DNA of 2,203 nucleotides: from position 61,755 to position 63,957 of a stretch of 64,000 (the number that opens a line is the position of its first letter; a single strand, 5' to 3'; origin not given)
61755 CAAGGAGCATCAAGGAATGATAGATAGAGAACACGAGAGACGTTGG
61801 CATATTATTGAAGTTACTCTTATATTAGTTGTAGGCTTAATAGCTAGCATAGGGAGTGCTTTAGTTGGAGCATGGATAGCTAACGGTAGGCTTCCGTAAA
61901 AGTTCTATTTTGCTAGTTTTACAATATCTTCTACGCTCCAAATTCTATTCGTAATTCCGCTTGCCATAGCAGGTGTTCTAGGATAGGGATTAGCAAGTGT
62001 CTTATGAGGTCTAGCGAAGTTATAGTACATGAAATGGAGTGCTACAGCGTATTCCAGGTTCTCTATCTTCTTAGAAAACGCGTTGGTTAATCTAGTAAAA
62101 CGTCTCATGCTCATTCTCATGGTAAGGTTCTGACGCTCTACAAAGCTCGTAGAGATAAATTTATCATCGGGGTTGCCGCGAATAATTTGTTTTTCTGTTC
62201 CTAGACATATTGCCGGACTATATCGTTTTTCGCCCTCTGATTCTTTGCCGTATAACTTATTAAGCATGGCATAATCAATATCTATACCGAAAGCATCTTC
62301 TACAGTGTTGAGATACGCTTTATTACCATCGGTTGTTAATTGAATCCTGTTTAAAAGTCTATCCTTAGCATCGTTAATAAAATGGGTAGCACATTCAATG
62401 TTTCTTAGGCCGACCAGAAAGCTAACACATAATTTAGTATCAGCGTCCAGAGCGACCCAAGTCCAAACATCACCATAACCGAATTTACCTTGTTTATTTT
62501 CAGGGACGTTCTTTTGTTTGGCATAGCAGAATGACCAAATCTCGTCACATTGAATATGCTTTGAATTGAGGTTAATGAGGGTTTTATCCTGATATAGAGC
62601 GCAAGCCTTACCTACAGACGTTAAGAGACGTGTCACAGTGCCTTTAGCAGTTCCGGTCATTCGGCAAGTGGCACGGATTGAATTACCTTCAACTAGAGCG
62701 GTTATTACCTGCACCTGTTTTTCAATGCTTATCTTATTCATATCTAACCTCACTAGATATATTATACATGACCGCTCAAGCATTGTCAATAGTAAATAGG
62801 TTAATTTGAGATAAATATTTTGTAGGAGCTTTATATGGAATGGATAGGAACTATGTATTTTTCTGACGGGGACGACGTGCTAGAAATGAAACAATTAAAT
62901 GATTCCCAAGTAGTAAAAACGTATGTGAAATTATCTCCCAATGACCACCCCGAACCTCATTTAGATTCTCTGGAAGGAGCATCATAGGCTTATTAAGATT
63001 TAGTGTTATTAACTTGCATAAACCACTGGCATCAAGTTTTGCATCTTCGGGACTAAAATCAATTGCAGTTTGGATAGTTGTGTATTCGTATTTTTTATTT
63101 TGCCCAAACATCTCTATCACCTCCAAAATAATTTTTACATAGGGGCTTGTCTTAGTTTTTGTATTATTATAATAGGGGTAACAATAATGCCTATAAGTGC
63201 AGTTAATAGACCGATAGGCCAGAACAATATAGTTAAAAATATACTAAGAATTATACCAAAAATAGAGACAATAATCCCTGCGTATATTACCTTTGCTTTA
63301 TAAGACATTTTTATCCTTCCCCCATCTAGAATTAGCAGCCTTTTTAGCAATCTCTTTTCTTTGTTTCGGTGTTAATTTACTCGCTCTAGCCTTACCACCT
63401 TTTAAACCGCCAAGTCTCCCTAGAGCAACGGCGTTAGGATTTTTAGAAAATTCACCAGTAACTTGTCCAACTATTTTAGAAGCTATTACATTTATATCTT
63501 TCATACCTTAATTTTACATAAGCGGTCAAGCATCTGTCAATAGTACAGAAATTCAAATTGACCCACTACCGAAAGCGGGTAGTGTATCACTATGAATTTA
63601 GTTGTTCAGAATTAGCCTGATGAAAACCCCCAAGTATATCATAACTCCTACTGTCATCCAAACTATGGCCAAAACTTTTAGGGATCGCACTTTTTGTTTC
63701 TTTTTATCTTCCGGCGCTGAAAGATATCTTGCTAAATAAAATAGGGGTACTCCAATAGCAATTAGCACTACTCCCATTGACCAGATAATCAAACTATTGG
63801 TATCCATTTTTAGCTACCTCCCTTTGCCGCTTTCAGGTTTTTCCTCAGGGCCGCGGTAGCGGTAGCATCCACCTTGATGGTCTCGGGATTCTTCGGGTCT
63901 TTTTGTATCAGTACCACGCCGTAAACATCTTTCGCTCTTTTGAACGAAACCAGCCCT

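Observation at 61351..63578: Intact IS1-family element (2.2 kb) with perfect 18-bp ends, 8-bp target duplication and four passenger ORFs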

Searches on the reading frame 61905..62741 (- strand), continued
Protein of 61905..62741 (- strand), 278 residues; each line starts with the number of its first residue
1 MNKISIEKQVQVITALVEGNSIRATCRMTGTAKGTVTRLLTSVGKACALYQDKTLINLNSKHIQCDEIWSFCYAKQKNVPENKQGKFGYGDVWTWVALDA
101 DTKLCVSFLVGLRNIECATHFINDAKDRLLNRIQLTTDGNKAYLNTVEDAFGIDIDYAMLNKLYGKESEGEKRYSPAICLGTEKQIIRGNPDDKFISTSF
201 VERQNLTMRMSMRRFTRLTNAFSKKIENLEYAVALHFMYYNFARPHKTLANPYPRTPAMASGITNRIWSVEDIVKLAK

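Call 73: list_cluster_members(proteins=[P0001, P0241, P0081])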
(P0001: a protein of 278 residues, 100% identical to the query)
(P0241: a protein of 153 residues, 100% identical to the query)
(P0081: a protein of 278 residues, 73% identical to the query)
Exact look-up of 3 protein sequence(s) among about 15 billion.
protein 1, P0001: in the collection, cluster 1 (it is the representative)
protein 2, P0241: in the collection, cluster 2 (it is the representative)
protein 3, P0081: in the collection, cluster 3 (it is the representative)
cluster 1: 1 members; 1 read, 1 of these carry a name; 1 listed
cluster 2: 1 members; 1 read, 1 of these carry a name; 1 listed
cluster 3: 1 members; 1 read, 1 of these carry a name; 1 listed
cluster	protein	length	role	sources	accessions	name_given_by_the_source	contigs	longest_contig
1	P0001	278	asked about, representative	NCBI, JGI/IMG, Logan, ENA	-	IS1 family transposase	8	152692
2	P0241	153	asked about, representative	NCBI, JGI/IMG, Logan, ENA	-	hypothetical protein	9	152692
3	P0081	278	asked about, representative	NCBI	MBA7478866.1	IS1 family transposase ISNisp5 [subsurface metagenome]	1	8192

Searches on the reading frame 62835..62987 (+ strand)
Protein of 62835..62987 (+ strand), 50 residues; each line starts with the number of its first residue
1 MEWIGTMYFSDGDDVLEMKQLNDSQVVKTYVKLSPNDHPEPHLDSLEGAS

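Call 5: search_protein_families(library=pfam, proteins=[window:62835-62987:+], max_evalue=1)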
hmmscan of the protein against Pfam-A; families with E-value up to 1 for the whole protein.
window:62835-62987:+ (50 aa): 0 families

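Call 6: search_protein_families(library=ncbifam, proteins=[window:62835-62987:+], max_evalue=1)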
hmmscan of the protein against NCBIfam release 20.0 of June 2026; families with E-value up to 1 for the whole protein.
window:62835-62987:+ (50 aa): 1 family
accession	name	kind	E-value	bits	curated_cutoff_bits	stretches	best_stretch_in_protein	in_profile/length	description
TIGR02806.2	clostrip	equivalog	0.15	10.8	550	1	5-36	3-34/472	clostripain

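Call 12: search_protein_families(library=phrogs, proteins=[window:62835-62987:+], max_evalue=0.1)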
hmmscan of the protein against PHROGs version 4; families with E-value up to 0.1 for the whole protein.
window:62835-62987:+ (50 aa): 0 families

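Call 33: search_protein_families(library=padloc, proteins=[window:62835-62987:+], max_evalue=0.1)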
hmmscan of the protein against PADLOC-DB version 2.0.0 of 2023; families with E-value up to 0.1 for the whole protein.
window:62835-62987:+ (50 aa): 0 families

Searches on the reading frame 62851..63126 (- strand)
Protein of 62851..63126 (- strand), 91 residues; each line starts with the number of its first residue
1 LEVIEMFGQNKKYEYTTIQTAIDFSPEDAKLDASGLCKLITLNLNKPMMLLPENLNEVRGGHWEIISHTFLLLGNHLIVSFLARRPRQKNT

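Call 5: search_protein_families(library=pfam, proteins=[window:62851-63126:-], max_evalue=1)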
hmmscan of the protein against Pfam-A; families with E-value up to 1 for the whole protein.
window:62851-63126:- (91 aa): 0 families

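Call 6: search_protein_families(library=ncbifam, proteins=[window:62851-63126:-], max_evalue=1)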
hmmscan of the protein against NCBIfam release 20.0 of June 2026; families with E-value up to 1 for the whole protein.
window:62851-63126:- (91 aa): 0 families

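Call 12: search_protein_families(library=phrogs, proteins=[window:62851-63126:-], max_evalue=0.1)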
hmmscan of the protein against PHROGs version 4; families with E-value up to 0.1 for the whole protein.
window:62851-63126:- (91 aa): 0 families

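Call 33: search_protein_families(library=padloc, proteins=[window:62851-63126:-], max_evalue=0.1)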
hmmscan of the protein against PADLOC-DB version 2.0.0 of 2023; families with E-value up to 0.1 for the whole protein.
window:62851-63126:- (91 aa): 0 families

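Call 65: search_protein_families(library=pfam, proteins=[window:62851-63111:-], max_evalue=0.01)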
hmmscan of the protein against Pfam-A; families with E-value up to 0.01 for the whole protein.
window:62851-63111:- (86 aa): 0 families

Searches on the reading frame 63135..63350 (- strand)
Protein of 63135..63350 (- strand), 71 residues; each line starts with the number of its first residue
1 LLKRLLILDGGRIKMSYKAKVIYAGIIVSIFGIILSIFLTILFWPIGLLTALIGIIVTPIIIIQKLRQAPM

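Call 5: search_protein_families(library=pfam, proteins=[window:63135-63350:-], max_evalue=1)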
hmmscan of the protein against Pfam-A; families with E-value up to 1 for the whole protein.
window:63135-63350:- (71 aa): 1 family
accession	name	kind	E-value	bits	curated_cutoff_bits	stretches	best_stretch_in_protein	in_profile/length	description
PF20712.2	CyanoTRADDas_TM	-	0.38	11.3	24.3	1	22-58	17-51/68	Cyanobacterial TRADD-N associated 2-Transmembrane domain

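Call 6: search_protein_families(library=ncbifam, proteins=[window:63135-63350:-], max_evalue=1)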
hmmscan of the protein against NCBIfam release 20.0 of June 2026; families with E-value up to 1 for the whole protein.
window:63135-63350:- (71 aa): 1 family
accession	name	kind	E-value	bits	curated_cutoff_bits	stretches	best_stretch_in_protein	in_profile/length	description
NF052423.1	lpg1689_fam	equivalog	0.96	8.9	150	0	15-57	106-148/184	lpg1689 family Dot/Icm T4SS effector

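Call 12: search_protein_families(library=phrogs, proteins=[window:63135-63350:-], max_evalue=0.1)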
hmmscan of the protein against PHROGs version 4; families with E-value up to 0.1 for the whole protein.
window:63135-63350:- (71 aa): 0 families

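Call 33: search_protein_families(library=padloc, proteins=[window:63135-63350:-], max_evalue=0.1)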
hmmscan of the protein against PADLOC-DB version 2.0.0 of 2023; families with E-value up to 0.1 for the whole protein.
window:63135-63350:- (71 aa): 1 family
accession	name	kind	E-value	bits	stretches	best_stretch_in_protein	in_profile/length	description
PDLC03841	LeoBC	-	0.015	12.4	1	14-57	447-493/601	-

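Call 65: search_protein_families(library=pfam, proteins=[window:63135-63308:-], max_evalue=0.01)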
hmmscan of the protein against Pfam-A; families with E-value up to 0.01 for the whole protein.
window:63135-63308:- (57 aa): 0 families
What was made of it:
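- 63135..63308 (-): Cargo bay 1 ORF, 57 aa, two predicted TM segments (71 aa from the TTG at 63350). It overlaps the KGG gene end by 11 nt. No family hits (calls 5, 33, 65).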

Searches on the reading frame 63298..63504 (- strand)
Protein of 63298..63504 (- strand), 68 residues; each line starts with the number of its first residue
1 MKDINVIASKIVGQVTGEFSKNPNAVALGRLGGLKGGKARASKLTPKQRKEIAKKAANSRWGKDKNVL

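Call 5: search_protein_families(library=pfam, proteins=[window:63298-63504:-], max_evalue=1)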
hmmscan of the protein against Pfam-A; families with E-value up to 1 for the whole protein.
window:63298-63504:- (68 aa): 0 families

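Call 6: search_protein_families(library=ncbifam, proteins=[window:63298-63504:-], max_evalue=1)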
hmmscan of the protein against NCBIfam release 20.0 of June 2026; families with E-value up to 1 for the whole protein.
window:63298-63504:- (68 aa): 0 families

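Call 12: search_protein_families(library=phrogs, proteins=[window:63298-63504:-], max_evalue=0.1)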
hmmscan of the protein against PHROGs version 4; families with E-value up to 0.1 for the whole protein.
window:63298-63504:- (68 aa): 2 families
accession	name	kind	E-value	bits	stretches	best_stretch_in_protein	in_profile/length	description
phrog_2384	-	unknown function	1e-07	32.6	1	33-65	8-39/338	-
phrog_7052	-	unknown function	0.081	14.1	0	45-63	50-68/69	-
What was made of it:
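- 63298..63504 (-): Conserved backbone gene: 68-aa basic protein with the motif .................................. The only family hit is PHROG 2384, E 1e-7 (call 12).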

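Call 29: find_homologous_proteins(query=window:63298-63504:-, max_evalue=0.001)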
Query window:63298-63504:- (68 aa): 7865 proteins with E <= 0.001 among 8000 candidates; the best 120 are listed.
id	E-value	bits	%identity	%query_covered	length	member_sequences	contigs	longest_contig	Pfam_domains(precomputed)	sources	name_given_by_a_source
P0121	4.9e-35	136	100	100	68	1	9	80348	-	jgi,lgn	jgi:hypothetical protein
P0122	6.8e-28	113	89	94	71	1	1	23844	-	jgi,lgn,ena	-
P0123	1.1e-26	109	87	93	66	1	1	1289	-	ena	-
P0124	1.4e-26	109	90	88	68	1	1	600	-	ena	-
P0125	3.0e-25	105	87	91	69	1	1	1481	-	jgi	jgi:hypothetical protein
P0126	1.0e-22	97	76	91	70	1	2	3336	-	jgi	jgi:hypothetical protein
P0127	4.4e-21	92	77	91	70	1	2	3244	-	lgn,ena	-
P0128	5.5e-21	92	72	94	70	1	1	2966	-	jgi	jgi:hypothetical protein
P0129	8.0e-21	91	76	93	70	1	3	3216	-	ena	-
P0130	9.4e-21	91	74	91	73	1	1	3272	-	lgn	-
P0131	1.2e-20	90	75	93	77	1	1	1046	-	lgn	-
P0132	1.3e-20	90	81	93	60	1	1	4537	-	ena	-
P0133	1.9e-20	90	77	94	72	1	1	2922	-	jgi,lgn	-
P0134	3.3e-20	89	75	91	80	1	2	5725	-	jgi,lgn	-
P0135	3.7e-20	89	74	91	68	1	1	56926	-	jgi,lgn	-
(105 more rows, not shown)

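Call 33: search_protein_families(library=padloc, proteins=[window:63298-63504:-], max_evalue=0.1)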
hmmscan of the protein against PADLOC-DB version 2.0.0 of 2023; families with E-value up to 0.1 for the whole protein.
window:63298-63504:- (68 aa): 0 families

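Call 35: predict_structure(alignment_id=A1)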
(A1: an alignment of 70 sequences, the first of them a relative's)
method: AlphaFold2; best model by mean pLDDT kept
length: 68 residues; sequences in the alignment: 70
mean_pLDDT: 71.0   pTM: 0.38
mean pLDDT of the five models: 71.0, 70.2, 68.4, 64.7, 61.6
residues with pLDDT >= 90: 1; 70-90: 33; 50-70: 33; < 50: 1
segments of 3 or more residues with pLDDT < 50: none
pLDDT, mean of each block of 10 residues (from residue 1): 70 64 60 67 84 87 64
secondary structure, 60 per line:
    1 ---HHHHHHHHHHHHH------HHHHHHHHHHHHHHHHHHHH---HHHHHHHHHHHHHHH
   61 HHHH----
elements in order: H4-16 H23-42 H46-64
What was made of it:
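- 63298..63504 (-): The AF2 model has three helices at pLDDT 71 (call 35).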

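Call 44: fold_search(model_id=the predicted structure, library=pdb)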
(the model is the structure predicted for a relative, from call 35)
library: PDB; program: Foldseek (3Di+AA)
matches with E <= 10: 0; with E <= 0.001: 0
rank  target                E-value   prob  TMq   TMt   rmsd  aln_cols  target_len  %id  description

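Call 72: search_solved_structures(query=A1, max_evalue=1, show_alignments=2)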
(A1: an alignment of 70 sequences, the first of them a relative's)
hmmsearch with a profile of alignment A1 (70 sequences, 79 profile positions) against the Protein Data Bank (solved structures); distinct sequences matched with E-value up to 1: 1.
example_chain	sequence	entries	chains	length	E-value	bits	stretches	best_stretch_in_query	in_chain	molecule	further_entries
7twd_A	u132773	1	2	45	0.73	13.3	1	47-75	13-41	Alpha- and gamma-adaptin-binding protein p34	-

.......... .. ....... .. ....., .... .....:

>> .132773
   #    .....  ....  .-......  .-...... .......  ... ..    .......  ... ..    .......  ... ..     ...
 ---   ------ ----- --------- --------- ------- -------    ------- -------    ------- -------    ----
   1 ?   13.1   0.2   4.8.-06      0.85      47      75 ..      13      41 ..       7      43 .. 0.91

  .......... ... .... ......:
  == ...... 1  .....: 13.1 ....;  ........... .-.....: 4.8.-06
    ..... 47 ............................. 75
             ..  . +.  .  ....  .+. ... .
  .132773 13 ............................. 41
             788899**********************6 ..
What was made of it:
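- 63298..63504 (-): No PDB relative was found (calls 44, 72).
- Tried and rejected: Foldseek against the PDB gave no hit, and a profile search of PDB sequences gave only a chance-level match (calls 35, 44, 72).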

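Call 80: search_protein_representatives(alignment_id=A1)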
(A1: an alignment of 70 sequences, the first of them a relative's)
Query: 70 sequences, 79 profile positions. Proteins with E-value up to 0.001 (for the whole library): 12046; up to 1e-10: 3781; up to 1e-30: 3. The best 150 are listed.
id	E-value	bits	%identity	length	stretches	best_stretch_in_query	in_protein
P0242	1.1e-32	128.2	-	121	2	27-78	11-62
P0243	7.3e-31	122.3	-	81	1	1-77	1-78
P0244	9.1e-31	122.0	-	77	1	1-77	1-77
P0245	6.5e-30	119.2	-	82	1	1-77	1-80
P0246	2.4e-29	117.4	-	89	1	1-77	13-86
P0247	2.5e-29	117.4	-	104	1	1-77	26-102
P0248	3.2e-29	117.0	-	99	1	1-77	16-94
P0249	3.7e-29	116.8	-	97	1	12-77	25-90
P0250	2.9e-28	114.0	-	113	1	1-78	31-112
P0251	4.1e-28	113.5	-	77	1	1-77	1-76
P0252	5.3e-28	113.1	-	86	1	2-78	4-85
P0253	1.0e-27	112.2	-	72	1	1-75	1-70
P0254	1.1e-27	112.1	-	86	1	1-77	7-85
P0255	1.1e-27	112.1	-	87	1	1-77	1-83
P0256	1.2e-27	112.0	-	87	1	1-77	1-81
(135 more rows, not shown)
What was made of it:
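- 63298..63504 (-): The profile finds 12,046 cluster representatives (call 80).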

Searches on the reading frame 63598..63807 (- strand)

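Call 5: search_protein_families(library=pfam, proteins=[window:63598-63807:-], max_evalue=1)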
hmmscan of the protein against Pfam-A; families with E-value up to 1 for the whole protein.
window:63598-63807:- (69 aa): 9 families
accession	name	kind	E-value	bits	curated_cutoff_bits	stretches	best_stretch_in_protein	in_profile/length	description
PF10320.15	7TM_GPCR_Srsx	-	0.0026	17.7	24.1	1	1-58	141-198/257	Serpentine type 7TM GPCR chemoreceptor Srsx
PF24377.1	DUF7533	-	0.014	15.9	27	1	11-34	33-56/74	Family of unknown function (DUF7533)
PF00335.26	Tetraspanin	-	0.025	14.7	32.1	1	5-59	9-59/225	Tetraspanin family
PF03600.22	CitMHS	-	0.025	14.1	31.9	1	5-63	162-220/336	Citrate transporter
PF00060.32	Lig_chan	-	0.045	14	30.8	1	8-60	4-58/146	Ligand-gated ion channel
PF06570.16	DUF1129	-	0.048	13.7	29.1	1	11-67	117-172/207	Protein of unknown function (DUF1129)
PF19506.4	DUF6040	-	0.12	12.3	23.4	1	6-67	144-202/233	Family of unknown function (DUF6040)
PF06522.17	B12D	-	0.27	11.1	21.5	0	49-69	11-31/54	NADH-ubiquinone reductase complex 1 MLRQ subunit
PF20664.2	DUF6814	-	0.83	10.4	25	0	11-62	8-58/71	Family of unknown function (DUF6814)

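Call 6: search_protein_families(library=ncbifam, proteins=[window:63598-63807:-], max_evalue=1)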
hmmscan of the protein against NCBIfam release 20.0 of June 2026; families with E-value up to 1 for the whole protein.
window:63598-63807:- (69 aa): 4 families
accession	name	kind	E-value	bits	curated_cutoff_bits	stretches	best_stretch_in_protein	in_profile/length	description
NF046005.2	near_gluc_PtsG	equivalog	0.0078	16.5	45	1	3-42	2-40/85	MPN207a family PTS transporter accessory protein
NF045849.1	ICE_MMCAP2_0565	equivalog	0.0096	15.6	40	1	4-62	14-75/80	Mbov_0395 family pilin-like conjugal transfer protein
TIGR02866.1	CoxB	equivalog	0.032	13.8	147.7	1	7-65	17-75/202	cytochrome c oxidase subunit II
NF008645.0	PRK11638.1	equivalog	0.04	13.1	332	1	23-62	303-342/349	ECA polysaccharide chain length modulation protein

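Call 12: search_protein_families(library=phrogs, proteins=[window:63598-63807:-], max_evalue=0.1)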
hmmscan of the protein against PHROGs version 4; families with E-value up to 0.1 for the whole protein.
window:63598-63807:- (69 aa): 3 families
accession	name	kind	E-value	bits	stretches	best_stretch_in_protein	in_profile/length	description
phrog_13487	-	unknown function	0.0015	19.7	1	1-65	1-62/120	-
phrog_4026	-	tail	0.017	15.8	1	10-64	20-74/149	minor tail protein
phrog_18381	-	unknown function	0.063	15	1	7-54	10-58/90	-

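Call 33: search_protein_families(library=padloc, proteins=[window:63598-63807:-], max_evalue=0.1)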
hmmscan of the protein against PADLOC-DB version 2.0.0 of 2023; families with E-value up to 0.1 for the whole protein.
window:63598-63807:- (69 aa): 0 families
